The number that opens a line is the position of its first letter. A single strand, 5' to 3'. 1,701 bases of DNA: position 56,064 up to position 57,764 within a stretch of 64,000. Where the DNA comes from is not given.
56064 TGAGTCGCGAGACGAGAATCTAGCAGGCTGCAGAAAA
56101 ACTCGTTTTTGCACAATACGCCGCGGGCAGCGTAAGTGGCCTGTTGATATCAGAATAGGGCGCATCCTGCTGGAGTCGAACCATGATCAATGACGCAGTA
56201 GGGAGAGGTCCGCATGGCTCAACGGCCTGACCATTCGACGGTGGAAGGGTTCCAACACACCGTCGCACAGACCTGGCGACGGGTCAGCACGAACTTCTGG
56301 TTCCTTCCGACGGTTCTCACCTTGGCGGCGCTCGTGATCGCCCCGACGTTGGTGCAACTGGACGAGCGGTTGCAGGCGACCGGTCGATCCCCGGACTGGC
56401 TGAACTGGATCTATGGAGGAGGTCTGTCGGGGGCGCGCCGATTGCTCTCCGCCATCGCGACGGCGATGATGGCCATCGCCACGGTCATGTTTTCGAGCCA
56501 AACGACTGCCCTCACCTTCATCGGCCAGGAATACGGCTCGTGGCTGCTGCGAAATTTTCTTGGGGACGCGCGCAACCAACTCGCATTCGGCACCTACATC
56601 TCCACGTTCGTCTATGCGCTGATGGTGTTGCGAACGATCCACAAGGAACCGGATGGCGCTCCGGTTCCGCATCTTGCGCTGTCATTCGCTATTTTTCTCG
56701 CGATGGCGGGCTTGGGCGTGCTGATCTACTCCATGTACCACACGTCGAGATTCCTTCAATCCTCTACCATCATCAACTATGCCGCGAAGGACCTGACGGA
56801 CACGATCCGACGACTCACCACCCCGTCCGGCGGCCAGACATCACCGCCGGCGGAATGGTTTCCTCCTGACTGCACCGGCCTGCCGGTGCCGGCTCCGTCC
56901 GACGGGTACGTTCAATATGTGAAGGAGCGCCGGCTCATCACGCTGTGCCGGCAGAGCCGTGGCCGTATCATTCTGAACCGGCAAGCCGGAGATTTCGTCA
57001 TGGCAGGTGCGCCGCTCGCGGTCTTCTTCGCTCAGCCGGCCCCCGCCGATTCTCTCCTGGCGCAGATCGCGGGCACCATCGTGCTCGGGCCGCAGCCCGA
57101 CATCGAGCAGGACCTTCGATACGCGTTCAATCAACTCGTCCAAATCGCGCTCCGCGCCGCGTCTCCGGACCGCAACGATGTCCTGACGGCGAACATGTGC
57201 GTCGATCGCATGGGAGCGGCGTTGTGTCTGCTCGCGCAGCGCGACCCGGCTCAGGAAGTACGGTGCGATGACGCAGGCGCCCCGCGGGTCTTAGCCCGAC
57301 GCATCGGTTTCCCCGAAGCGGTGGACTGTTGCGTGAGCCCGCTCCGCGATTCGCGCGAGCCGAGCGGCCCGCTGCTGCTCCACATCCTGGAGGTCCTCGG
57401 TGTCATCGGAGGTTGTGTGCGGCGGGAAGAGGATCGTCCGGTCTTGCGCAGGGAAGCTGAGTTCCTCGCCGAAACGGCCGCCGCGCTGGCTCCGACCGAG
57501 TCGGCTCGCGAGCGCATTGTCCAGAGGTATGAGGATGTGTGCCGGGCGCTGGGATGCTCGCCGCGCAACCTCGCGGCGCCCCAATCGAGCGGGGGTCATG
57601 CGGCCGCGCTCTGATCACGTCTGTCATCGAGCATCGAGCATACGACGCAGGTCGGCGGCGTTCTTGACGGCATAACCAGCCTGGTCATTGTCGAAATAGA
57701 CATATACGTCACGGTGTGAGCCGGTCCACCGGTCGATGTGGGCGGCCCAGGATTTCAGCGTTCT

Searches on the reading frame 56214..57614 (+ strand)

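Call 3: search_protein_families(library=pfam, proteins=[window:56214-57614:+], max_evalue=0.01)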
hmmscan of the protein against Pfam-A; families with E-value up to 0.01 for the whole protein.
window:56214-57614:+ (466 aa): 1 family
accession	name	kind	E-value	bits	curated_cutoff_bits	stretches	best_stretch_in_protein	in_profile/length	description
PF10011.15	DUF2254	-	2.2e-86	290.4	28.8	1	26-395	2-366/368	Predicted membrane protein (DUF2254)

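Call 4: search_protein_families(library=ncbifam, proteins=[window:56214-57614:+], max_evalue=0.01)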
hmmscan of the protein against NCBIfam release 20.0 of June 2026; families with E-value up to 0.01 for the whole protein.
window:56214-57614:+ (466 aa): 0 families
